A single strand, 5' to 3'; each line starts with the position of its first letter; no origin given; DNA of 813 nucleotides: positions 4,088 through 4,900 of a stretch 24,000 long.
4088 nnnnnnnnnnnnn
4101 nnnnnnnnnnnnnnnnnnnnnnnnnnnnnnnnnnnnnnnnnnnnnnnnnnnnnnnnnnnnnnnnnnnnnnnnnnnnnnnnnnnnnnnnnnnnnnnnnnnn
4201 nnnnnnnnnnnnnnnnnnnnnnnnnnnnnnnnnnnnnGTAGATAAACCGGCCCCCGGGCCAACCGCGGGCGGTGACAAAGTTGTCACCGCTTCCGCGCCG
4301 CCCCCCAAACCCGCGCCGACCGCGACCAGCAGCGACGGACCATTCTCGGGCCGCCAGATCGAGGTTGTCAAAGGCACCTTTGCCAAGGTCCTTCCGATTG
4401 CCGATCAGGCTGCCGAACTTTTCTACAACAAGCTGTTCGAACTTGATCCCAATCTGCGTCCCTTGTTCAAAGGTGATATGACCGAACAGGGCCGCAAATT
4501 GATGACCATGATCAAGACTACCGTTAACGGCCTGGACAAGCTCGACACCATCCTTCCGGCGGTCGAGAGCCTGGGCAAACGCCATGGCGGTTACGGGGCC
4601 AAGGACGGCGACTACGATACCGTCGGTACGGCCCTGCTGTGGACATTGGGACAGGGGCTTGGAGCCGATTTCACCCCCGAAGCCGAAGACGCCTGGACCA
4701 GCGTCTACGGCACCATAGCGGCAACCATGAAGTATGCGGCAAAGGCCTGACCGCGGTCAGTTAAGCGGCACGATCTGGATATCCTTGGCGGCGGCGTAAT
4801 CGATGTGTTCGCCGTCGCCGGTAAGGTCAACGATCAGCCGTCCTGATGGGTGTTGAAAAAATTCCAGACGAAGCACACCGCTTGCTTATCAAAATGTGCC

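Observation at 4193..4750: Start-less globin domain in the -1 frame behind the chemoreceptor gene, joined at an A9 / A_AAA_AAG slippery site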

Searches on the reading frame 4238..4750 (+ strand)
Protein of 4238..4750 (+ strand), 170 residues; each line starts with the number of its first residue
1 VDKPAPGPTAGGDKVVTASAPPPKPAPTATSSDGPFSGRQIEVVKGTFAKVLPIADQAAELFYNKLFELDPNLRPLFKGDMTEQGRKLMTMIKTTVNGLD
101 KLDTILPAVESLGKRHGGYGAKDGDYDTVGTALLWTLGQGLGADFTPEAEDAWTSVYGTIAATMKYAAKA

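Call 5: search_protein_families(library=pfam, proteins=[window:4238-4750:+], max_evalue=0.01)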
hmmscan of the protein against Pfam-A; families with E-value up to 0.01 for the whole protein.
window:4238-4750:+ (170 aa): 1 family
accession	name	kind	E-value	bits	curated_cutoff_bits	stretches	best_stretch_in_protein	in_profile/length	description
PF00042.28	Globin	-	5.2e-14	53.2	22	1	62-164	3-117/117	Globin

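Call 7: find_homologous_proteins(query=window:4238-4747:+)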
Query window:4238-4747:+ (170 aa): 4525 proteins with E <= 0.001 among 4625 candidates; the best 120 are listed.
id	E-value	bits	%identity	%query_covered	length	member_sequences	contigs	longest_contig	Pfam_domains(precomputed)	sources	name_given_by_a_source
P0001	1.8e-102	358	59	86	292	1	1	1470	PF00042.29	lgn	-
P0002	1.9e-101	355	57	92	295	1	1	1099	PF00042.29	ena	-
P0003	2.2e-101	355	57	92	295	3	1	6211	PF00042.29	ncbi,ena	-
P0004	4.4e-101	354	56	92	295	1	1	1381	PF00042.29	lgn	-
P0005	1.0e-100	353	56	92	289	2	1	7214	PF00042.29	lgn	-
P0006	5.3e-100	350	58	92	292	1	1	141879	PF00042.29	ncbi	-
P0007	6.3e-100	350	56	92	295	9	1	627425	PF00042.29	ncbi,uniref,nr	ncbi:globin family protein [uncultured Polaribacter sp.]|uniref:globin family protein n=1 Tax=uncult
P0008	6.5e-100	350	56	91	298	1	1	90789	PF00042.29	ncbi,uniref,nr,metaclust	ncbi:globin family protein [Aquimarina agarivorans]|uniref:globin family protein n=1 Tax=Aquimarina 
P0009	1.4e-99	349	58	92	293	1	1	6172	PF00042.29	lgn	-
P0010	1.5e-99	349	65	76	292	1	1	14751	PF00042.29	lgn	-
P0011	2.6e-99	348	56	88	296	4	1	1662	PF00042.29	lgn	-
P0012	4.0e-99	348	57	92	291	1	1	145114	PF00042.29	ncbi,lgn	-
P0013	7.8e-99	347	65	76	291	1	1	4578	PF00042.29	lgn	-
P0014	1.3e-98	346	57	91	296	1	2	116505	PF00042.29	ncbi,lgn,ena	-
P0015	1.4e-98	346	64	76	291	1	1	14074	PF00042.29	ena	-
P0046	2.6e-56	208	73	79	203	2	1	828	PF00042.29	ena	-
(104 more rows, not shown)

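Call 13: find_encoding_contigs(protein=P0046, flank=3000, max_places=6)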
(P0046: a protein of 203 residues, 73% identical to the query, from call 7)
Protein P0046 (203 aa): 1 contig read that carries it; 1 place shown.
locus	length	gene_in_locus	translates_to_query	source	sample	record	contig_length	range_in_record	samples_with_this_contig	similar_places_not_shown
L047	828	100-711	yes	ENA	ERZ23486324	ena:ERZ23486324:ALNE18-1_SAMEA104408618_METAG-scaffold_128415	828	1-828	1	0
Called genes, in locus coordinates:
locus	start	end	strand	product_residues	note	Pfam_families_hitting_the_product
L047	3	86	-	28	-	?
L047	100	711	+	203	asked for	PF00042:Globin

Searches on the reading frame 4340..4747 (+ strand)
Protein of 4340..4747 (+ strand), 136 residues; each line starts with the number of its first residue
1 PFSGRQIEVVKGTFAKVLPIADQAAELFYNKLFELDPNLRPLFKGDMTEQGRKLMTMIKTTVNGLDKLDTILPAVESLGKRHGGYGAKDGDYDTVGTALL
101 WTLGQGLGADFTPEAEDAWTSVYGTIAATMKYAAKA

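Call 6: find_related_loci(query=window:4340-4747:+, collection=genome_contigs, flank=4000)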
Query window:4340-4747:+ (136 aa) in genome_contigs; peptide patterns used: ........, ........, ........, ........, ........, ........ (x = any residue, [..] = any of these).
450 stretches matched a pattern; 42 encode a relative of the query (tblastn E <= 1e-3); 42 distinct loci.
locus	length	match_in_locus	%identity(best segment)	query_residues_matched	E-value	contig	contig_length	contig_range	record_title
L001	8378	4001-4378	65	5-130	3e-55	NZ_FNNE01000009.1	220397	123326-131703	Marinobacter mobilis strain CGMCC 1.7059, whole genome shotgun sequence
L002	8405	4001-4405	62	2-136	5e-55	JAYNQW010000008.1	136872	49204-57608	MAG: Rhodospirillaceae bacterium isolate 139539_COM_concoct_bins.tsv.212 NODE_80_length_136872_cov_7.483990, whole genom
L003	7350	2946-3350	62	1-135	3e-53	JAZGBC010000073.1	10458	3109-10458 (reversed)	MAG: Kiloniellales bacterium isolate SCS1bin.6 SCS1bin.6_73, whole genome shotgun sequence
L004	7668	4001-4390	62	5-134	2e-52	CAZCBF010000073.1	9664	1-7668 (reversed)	MAG TPA_asm: uncultured Methylophilaceae bacterium isolate SRP065251_co2_47 genome assembly, contig: NODE_6175_length_96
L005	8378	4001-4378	63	5-130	7e-52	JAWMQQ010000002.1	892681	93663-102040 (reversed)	Halieaceae bacterium WMMBA7 NODE_2_length_892681_cov_30.524314, whole genome shotgun sequence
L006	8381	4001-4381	62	5-131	2e-51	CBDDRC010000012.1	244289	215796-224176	uncultured bacterium isolate s13_120 genome assembly, contig: s13_120.fak141_1358739, whole genome shotgun sequence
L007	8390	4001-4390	59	6-135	8e-51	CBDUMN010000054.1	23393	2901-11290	MAG TPA_asm: uncultured Rhodospirillales bacterium isolate SRR22808116_binner13_Refined_62 genome assembly, contig: ERZ2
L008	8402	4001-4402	57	1-134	8e-51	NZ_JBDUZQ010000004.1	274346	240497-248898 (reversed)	MAG: Paraglaciecola sp. isolate CB.43.F.B2_119_89 CB_43_F_B2_119_89_000000000004, whole genome shotgun sequence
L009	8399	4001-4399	56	2-134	6e-50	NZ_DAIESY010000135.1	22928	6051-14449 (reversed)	MAG: Halothiobacillus sp. isolate clean1238 k141_380019, whole genome shotgun sequence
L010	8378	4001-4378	62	6-131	5e-50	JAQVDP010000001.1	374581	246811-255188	MAG: Nevskiales bacterium isolate STE_114 NODE_9_length_374581_cov_22.536963_Sandtown_E, whole genome shotgun sequence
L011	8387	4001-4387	60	7-135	3e-49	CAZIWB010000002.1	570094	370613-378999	MAG TPA_asm: uncultured Cellvibrionaceae bacterium isolate SRP193066_co1_141 genome assembly, contig: NODE_19_length_570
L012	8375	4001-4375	61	6-130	4e-48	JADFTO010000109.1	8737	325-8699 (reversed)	MAG: Proteobacteria bacterium isolate B9T3L8 B9T3L8_NODE2660, whole genome shotgun sequence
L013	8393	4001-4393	56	1-131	3e-47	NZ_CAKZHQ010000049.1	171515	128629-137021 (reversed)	MAG: uncultured Ramlibacter sp. isolate ERR2114811_bin.2_CONCOCT_v1.1_MAG ERZ1034369.21, whole genome shotgun sequence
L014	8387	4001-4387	58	7-135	2e-47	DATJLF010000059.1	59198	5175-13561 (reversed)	MAG TPA_asm: Cellvibrio sp. isolate SMAG_U15612 k141_190488, whole genome shotgun sequence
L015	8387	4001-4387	57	7-135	5e-47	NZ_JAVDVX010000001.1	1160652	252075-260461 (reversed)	Cellvibrio fibrivorans strain BE190 Ga0454542_01, whole genome shotgun sequence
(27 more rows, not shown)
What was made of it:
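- Tried and rejected: First genome-collection scan (call 6).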

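Call 45: search_solved_structures(query=window:4340-4747:+, max_evalue=0.001, show_alignments=2)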
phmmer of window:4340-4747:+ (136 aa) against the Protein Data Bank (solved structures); distinct sequences matched with E-value up to 0.001: 49.
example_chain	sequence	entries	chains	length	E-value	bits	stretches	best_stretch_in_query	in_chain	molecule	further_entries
3wfw_A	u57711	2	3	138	5.8e-27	97.7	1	5-130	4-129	Hemoglobin-like flavoprotein fused to Roadblock/LC7 domain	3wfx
3s1i_A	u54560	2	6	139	3.8e-25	91.8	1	5-130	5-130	Hemoglobin-like flavoprotein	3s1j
3ubc_A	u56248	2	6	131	4.2e-25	91.7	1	5-130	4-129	Hemoglobin-like flavoprotein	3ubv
7ohd_A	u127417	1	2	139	4.2e-17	65.8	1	25-130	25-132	Neuroglobin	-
6h6j_A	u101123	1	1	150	1.8e-15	60.5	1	26-130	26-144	Neuroglobin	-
6h6i_A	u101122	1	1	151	1.9e-15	60.5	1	26-130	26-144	Neuroglobin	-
5eet_A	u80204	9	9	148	8.6e-15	58.3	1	40-130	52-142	Neuroglobin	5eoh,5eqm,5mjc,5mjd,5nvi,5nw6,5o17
6i3t_A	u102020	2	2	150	8.7e-15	58.3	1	40-130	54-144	Neuroglobin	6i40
1q1f_A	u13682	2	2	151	8.9e-15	58.3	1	40-130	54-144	Neuroglobin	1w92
6ra6_A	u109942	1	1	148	9.5e-15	58.2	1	26-130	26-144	Neuroglobin,Murine neuroglobin mutant,Neuroglobin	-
2vry_A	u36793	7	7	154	9.5e-15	58.2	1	40-130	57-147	NEUROGLOBIN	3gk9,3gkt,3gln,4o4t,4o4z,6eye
5eys_A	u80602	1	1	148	1.2e-14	57.8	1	40-130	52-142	Neuroglobin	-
5f0b_A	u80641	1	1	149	1.3e-14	57.8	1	40-130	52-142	Neuroglobin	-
4o1t_A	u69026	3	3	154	1.4e-14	57.7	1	40-130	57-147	Neuroglobin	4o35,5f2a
5eu2_A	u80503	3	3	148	1.6e-14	57.4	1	40-130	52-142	Neuroglobin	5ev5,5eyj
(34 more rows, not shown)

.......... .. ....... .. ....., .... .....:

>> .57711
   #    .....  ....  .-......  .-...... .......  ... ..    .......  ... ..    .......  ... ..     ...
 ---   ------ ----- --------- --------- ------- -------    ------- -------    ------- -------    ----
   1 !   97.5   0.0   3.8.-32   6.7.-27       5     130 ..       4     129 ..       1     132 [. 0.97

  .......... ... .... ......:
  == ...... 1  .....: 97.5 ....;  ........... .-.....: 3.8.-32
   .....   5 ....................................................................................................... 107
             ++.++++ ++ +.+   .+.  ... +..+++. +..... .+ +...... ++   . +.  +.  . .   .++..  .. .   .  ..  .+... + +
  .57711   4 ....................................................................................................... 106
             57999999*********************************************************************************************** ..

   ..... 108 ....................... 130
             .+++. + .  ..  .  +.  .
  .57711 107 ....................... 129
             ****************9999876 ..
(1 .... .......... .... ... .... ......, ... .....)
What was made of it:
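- On Globin fold (PF00042; HGb / neuroglobin / VHb / flavohemoglobin lineage): PDB 3wfw 6e-27, 3s1i 4e-25 and VHb 4e-12, with LFY, QGRKLM and KRH aligned (call 45).
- Closest known: Globin-coupled sensors such as HemAT. Different: It belongs to the Methylacidiphilum HGb / neuroglobin / VHb lineage (call 45).
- Closest known: Methylacidiphilum infernorum HGb proteins, including HGbRL. Same: Tyr B10, Gln E7 and His F8 are shared (call 45).
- Checked: VHb (4e-12) and flavohemoglobin (9e-10) are more distant members of the same broad lineage (call 45).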
